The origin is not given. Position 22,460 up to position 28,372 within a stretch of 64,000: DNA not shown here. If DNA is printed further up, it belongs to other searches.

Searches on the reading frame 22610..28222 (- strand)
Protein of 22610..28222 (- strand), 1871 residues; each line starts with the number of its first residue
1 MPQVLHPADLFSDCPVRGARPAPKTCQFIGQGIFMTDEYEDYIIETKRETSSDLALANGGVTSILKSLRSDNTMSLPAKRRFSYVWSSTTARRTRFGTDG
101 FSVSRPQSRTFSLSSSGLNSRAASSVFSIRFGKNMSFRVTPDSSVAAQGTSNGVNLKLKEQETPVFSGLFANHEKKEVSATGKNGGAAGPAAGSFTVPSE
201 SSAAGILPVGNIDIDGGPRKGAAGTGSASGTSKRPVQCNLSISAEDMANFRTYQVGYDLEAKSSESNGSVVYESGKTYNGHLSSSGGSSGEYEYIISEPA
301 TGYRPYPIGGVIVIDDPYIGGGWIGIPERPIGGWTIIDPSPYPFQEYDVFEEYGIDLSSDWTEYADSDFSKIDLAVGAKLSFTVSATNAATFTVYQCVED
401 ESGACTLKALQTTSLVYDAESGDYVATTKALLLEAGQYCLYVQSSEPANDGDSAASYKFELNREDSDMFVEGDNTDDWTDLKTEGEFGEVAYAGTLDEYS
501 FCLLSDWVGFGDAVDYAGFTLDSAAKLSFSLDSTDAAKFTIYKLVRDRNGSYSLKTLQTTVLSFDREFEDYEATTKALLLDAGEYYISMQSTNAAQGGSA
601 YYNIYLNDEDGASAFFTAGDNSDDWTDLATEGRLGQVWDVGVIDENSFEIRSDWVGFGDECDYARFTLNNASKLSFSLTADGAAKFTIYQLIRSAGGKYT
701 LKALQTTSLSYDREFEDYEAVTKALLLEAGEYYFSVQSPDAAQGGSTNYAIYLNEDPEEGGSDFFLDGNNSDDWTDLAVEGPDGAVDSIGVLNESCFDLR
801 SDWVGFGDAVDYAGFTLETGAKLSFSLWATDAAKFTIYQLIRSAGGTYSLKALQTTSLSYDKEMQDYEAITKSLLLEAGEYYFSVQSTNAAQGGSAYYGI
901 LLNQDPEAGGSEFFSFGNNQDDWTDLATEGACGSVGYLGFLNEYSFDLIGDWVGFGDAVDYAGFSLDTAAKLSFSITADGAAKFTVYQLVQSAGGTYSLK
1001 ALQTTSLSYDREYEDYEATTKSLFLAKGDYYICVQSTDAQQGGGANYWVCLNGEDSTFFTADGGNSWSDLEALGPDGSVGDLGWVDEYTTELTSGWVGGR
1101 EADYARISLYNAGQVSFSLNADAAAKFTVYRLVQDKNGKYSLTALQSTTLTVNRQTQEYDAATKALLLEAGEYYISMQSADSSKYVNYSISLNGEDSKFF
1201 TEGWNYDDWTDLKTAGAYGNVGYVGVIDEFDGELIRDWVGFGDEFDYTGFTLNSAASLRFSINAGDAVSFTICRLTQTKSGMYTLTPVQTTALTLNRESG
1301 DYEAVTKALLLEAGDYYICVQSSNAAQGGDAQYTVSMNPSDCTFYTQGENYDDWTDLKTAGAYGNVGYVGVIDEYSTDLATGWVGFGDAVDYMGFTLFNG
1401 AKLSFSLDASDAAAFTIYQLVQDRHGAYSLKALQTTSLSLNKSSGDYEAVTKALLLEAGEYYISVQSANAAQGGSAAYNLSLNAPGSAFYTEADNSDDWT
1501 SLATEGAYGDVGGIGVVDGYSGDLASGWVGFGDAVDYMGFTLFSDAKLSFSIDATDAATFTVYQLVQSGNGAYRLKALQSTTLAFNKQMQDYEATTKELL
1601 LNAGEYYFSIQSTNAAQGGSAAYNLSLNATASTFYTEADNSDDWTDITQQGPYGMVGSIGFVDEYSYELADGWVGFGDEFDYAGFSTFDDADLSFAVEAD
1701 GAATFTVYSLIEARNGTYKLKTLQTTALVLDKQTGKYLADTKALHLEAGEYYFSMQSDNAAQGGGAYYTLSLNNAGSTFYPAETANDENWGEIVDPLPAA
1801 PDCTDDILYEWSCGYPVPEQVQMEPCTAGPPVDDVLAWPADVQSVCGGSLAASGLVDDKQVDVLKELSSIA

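Call 16: search_protein_families(library=pfam, proteins=[window:22610-28222:-], max_evalue=0.001)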
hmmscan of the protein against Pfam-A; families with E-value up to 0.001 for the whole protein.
window:22610-28222:- (1871 aa): 2 families
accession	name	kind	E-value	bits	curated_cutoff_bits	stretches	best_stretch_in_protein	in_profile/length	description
PF08211.18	dCMP_cyt_deam_2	-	0.00081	20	25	0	1284-1318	89-123/130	Cytidine and deoxycytidylate deaminase zinc-binding region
PF16710.10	CTXphi_pIII-N1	-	0.00084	19.9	27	0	688-751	31-93/111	N-terminal N1 domain of Vibrio phage CTXphi pIII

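Call 72: search_protein_families(library=padloc, proteins=[window:22610-28222:-], max_evalue=0.001)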
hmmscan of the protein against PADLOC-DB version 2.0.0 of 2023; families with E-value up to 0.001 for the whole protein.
window:22610-28222:- (1871 aa): 0 families

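Call 85: search_protein_families(library=ncbifam, proteins=[window:22610-28222:-], max_evalue=0.00001)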
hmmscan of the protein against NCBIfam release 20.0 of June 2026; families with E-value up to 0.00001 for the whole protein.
window:22610-28222:- (1871 aa): 0 families
